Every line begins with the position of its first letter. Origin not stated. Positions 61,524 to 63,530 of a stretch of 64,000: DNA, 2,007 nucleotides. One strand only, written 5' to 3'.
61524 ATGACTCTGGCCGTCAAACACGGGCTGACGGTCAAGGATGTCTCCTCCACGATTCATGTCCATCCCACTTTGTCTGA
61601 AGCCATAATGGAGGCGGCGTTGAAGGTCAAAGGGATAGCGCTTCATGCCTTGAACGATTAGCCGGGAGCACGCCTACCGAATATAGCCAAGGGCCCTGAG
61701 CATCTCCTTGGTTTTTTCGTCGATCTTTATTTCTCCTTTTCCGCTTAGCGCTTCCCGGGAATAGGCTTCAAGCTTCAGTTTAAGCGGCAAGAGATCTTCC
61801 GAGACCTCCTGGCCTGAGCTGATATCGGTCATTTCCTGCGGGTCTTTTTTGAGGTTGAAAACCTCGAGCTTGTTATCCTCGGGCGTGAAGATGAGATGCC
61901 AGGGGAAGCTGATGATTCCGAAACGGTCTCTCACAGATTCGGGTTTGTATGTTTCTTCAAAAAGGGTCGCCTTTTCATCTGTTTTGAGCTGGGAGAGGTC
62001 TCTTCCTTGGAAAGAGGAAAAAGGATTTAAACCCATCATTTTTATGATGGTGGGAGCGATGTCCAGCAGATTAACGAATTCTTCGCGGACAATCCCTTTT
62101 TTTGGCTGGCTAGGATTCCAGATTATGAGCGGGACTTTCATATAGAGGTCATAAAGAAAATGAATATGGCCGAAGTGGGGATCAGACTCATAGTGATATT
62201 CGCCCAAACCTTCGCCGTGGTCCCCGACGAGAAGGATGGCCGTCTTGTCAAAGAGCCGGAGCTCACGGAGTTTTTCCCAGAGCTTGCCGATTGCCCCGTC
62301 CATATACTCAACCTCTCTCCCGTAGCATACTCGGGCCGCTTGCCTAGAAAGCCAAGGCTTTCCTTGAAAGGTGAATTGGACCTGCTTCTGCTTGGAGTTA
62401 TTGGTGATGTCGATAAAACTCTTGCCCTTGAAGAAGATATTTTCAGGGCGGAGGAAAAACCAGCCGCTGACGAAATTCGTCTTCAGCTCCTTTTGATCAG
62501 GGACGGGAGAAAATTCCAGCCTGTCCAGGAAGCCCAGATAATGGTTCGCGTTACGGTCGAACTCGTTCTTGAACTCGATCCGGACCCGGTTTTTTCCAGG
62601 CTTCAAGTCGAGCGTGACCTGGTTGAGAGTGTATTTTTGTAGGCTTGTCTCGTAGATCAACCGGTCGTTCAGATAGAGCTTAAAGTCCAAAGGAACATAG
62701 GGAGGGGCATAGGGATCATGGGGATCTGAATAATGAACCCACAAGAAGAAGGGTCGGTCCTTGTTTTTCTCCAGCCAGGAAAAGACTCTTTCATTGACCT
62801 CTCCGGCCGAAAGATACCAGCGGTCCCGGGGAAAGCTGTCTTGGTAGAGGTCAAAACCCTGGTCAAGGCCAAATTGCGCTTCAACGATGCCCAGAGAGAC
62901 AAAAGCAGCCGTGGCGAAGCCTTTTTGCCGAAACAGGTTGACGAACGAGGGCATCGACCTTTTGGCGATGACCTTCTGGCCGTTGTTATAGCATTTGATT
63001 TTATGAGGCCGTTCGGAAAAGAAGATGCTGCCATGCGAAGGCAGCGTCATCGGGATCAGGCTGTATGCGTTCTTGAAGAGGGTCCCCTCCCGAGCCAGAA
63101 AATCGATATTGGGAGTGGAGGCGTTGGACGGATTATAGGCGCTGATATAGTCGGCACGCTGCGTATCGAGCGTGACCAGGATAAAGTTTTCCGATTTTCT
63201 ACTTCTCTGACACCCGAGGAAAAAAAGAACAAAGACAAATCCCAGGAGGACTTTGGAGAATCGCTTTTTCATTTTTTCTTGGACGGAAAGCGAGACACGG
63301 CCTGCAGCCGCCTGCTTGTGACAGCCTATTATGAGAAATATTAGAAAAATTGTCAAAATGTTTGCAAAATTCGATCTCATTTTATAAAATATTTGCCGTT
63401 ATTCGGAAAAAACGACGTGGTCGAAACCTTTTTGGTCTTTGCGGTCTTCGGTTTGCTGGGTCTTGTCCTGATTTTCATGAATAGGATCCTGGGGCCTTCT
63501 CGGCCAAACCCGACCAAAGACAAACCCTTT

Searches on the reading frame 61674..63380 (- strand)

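Call 16: search_protein_families(library=pfam, proteins=[window:61674-63380:-], max_evalue=0.001)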
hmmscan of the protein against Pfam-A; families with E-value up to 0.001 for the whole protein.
window:61674-63380:- (568 aa): 3 families
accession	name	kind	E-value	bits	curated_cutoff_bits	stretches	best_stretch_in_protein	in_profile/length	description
PF00884.28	Sulfatase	-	1.5e-40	139.9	25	1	65-450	2-300/301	Sulfatase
PF16347.10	SGSH_C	-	3.8e-15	56.8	29.3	1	407-539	9-150/154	N-sulphoglucosamine sulphohydrolase, C-terminal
PF01663.27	Phosphodiest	-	1.4e-10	41.7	23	1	356-389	187-220/342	Type I phosphodiesterase / nucleotide pyrophosphatase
